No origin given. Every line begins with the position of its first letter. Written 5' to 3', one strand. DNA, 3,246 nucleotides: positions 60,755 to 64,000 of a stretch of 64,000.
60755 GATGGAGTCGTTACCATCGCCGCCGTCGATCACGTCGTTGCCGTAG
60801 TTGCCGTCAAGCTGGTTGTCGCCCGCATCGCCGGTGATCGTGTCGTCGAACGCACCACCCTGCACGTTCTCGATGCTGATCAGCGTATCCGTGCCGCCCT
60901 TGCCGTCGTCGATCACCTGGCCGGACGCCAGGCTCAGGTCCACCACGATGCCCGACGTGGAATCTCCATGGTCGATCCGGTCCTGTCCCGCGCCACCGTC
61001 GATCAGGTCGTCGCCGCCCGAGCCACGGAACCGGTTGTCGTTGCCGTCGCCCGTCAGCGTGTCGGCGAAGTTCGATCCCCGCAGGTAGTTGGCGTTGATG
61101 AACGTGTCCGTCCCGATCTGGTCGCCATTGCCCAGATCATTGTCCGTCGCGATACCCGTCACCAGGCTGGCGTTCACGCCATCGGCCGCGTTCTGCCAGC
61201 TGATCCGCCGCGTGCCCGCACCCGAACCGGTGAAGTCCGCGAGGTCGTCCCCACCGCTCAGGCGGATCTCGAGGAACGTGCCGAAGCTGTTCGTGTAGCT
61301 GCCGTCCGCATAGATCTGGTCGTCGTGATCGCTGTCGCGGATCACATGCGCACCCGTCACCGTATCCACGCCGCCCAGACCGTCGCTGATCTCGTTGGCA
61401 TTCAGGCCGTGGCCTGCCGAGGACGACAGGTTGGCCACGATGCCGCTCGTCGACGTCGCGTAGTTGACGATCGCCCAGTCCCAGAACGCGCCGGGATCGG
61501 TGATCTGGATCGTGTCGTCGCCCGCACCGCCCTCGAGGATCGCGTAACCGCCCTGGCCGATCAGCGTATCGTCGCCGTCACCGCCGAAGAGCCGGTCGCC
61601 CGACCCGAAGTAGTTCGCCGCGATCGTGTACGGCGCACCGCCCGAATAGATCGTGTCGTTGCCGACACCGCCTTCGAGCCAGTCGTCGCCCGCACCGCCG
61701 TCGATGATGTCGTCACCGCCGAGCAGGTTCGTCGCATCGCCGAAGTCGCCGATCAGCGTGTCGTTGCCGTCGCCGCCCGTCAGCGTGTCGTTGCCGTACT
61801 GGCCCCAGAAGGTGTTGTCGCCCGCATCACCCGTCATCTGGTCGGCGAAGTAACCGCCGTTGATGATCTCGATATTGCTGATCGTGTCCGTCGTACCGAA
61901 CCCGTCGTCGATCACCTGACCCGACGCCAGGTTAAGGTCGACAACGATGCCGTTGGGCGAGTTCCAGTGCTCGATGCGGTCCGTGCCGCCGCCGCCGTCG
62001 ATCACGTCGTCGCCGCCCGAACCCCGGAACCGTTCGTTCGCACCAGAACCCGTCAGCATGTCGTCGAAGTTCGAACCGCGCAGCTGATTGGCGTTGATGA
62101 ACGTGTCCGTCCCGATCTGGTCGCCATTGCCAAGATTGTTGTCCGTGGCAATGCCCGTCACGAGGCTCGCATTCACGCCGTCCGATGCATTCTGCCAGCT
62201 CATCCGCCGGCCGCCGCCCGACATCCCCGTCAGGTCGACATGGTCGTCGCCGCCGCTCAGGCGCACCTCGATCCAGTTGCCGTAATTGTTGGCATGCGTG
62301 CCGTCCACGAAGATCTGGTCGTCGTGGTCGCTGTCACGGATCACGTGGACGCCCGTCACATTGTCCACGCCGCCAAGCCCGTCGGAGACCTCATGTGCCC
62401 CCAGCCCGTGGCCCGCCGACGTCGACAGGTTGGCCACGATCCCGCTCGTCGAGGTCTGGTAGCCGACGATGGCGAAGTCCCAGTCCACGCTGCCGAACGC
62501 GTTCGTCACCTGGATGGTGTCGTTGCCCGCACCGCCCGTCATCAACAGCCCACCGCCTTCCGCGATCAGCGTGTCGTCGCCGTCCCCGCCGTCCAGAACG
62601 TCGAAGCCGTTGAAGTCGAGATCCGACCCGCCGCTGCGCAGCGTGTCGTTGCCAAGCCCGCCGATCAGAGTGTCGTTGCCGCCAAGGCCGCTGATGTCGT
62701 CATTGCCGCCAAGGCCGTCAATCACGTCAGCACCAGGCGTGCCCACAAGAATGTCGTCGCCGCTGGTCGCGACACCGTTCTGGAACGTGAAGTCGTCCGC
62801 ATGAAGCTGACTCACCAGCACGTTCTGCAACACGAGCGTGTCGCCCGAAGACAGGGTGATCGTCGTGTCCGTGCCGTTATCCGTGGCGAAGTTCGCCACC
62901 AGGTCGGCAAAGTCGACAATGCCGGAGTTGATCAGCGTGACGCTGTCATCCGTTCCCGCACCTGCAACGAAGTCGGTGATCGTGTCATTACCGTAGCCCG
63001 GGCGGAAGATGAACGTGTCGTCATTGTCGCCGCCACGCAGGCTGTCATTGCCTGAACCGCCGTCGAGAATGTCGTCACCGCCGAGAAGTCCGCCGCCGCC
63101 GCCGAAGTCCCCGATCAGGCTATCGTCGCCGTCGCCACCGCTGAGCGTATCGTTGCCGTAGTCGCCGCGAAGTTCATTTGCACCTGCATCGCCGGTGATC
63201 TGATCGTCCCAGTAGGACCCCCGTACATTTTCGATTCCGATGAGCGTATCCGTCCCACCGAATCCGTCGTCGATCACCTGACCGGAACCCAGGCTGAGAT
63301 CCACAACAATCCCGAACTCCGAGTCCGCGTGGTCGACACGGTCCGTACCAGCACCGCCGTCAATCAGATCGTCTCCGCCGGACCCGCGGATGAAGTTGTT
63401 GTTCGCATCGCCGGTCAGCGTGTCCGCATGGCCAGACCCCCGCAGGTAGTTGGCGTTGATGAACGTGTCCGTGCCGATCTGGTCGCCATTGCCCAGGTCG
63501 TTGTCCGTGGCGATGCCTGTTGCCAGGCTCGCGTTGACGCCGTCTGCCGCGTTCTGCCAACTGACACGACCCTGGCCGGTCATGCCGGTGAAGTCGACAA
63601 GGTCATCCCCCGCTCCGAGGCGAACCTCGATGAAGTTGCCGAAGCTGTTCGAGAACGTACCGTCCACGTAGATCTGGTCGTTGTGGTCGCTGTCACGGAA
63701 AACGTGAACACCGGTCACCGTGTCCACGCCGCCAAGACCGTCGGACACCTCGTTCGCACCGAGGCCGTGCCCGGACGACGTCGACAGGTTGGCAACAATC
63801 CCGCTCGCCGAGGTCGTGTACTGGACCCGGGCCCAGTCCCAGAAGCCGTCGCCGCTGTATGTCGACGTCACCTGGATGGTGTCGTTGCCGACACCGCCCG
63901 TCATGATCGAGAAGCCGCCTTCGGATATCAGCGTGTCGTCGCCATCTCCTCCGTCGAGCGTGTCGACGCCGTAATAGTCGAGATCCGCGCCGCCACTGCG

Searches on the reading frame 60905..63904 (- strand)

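Call 66: search_protein_families(library=pfam, proteins=[window:60905-63904:-], max_evalue=0.001)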
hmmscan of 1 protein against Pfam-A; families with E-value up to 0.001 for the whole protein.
window:60905-63904:- (1000 aa): 1 family
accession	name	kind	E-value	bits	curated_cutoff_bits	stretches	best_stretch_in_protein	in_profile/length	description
PF00353.25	HemolysinCabind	-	2.6e-38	129.9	23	6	379-413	2-36/36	RTX calcium-binding nonapeptide repeat (4 copies)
